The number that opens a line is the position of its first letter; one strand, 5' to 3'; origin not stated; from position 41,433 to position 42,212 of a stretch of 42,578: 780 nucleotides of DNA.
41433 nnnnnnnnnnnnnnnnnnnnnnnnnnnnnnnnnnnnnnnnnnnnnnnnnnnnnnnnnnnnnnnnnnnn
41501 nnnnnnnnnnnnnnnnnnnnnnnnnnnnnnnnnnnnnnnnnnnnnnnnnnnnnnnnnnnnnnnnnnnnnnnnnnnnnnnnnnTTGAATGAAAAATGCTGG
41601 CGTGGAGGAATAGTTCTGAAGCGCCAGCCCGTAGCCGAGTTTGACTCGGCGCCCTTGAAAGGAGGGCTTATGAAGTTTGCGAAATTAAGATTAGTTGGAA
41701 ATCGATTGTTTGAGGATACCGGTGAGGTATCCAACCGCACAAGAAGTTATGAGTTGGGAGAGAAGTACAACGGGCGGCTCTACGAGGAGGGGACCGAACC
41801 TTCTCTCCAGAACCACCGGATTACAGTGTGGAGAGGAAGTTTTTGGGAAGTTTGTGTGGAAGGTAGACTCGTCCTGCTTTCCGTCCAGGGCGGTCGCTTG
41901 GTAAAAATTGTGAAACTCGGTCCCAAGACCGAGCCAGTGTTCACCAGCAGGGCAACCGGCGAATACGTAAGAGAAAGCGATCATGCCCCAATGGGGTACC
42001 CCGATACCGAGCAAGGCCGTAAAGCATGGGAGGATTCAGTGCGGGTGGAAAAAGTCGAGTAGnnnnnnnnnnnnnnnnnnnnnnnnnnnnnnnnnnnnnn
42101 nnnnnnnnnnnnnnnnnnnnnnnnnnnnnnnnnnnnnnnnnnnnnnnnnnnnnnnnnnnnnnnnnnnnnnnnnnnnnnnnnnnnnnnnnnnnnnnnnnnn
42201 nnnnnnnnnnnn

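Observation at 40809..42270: GC-richer ~1.4 kb island bracketed by perfect 39-bp direct repeats next to tRNA-Gln, carrying a consensus promoter, structured RNAs and two orphan ORFs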

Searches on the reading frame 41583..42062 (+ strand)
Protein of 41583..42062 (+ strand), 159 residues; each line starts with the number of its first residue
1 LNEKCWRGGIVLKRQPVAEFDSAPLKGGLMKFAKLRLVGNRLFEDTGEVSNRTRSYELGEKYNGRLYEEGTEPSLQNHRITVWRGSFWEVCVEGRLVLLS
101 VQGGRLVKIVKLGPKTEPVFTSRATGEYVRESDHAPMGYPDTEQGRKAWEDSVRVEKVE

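Call 7: search_protein_families(library=pfam, proteins=[window:41670-42062:+, window:41583-42062:+], max_evalue=1)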
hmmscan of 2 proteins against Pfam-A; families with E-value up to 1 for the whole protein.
window:41670-42062:+ (130 aa): 0 families

window:41583-42062:+ (159 aa): 0 families

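Call 8: search_protein_families(library=phrogs, proteins=[window:41670-42062:+, window:41583-42062:+], max_evalue=1)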
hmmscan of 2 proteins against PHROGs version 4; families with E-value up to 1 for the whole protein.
window:41670-42062:+ (130 aa): 1 family
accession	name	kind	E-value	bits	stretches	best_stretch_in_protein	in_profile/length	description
phrog_6294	-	unknown function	0.22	12.7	0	22-40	19-37/60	-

window:41583-42062:+ (159 aa): 0 families

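Call 9: search_protein_families(library=padloc, proteins=[window:41670-42062:+, window:41583-42062:+], max_evalue=1)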
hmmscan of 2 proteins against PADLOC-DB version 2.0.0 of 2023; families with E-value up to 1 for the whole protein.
window:41670-42062:+ (130 aa): 0 families

window:41583-42062:+ (159 aa): 0 families

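Call 12: find_encoding_contigs(protein=window:41670-42062:+, flank=10000, max_places=10)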
Protein window:41670-42062:+ (130 aa): no gene with exactly this product is on record in the collection.

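Call 14: find_homologous_proteins(query=window:41670-42062:+, max_evalue=0.01)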
Query window:41670-42062:+ (130 aa): 1 proteins with E <= 0.01 among 12 candidates.
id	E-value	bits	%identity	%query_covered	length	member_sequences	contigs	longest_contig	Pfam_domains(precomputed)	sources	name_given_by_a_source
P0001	1.1e-81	289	100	100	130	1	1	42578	-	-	-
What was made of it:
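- The window is the whole contig (call 14).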

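Call 26: search_protein_representatives(protein=window:41583-42062:+)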
Query: 159 residues. Proteins with E-value up to 0.001 (for the whole library): 1; up to 1e-10: 1; up to 1e-30: 1. The best 1 are listed.
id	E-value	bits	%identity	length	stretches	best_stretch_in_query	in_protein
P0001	1.5e-81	288.6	100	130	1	30-159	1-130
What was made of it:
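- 41670..42062 (+): ORF2: 130-aa orphan ORF, not conserved in the sister species. Only self-hits in 5.8 G and 1.84 G protein sets (calls 14, 26).
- Tried and rejected: Only self-hits came back (calls 14, 26).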

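Call 46: predict_structure(protein=window:41670-42059:+)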
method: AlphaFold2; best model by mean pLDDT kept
length: 130 residues; sequences in the alignment: 1
mean_pLDDT: 42.4   pTM: 0.29
mean pLDDT of the five models: 42.4, 38.8, 37.9, 34.1, 30.5
residues with pLDDT >= 90: 0; 70-90: 0; 50-70: 22; < 50: 108
segments of 3 or more residues with pLDDT < 50: 1-4, 18-26, 28-50, 52-60, 62-69, 71-111, 120-130
pLDDT, mean of each block of 10 residues (from residue 1): 47 50 45 34 36 45 45 45 39 33 38 52 43
secondary structure, 60 per line:
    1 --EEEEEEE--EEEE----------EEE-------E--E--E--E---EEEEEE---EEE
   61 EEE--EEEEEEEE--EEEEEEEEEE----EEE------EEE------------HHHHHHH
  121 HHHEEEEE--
elements in order: E3-9 E12-15 E26-28 E49-54 E58-63 E66-73 E76-85 E90-92 E99-101 H114-123 E124-128
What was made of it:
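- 41670..42062 (+): AF2 pLDDT 42 (call 46).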

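Call 53: find_related_loci(query=window:41670-42059:+, collection=viral_contigs, flank=5000)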
Query window:41670-42059:+ (130 aa) in viral_contigs; peptide patterns used: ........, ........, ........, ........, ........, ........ (x = any residue, [..] = any of these).
11 stretches matched a pattern, but none encodes a relative of the query by tblastn (E <= 1e-3).

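Call 78: search_protein_families(library=ncbifam, proteins=[window:41670-42059:+], max_evalue=1)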
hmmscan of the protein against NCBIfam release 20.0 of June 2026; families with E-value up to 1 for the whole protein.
window:41670-42059:+ (130 aa): 0 families

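Call 80: search_solved_structures(query=window:41670-42059:+, max_evalue=10)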
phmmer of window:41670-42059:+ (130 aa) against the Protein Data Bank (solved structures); distinct sequences matched with E-value up to 10: 0.
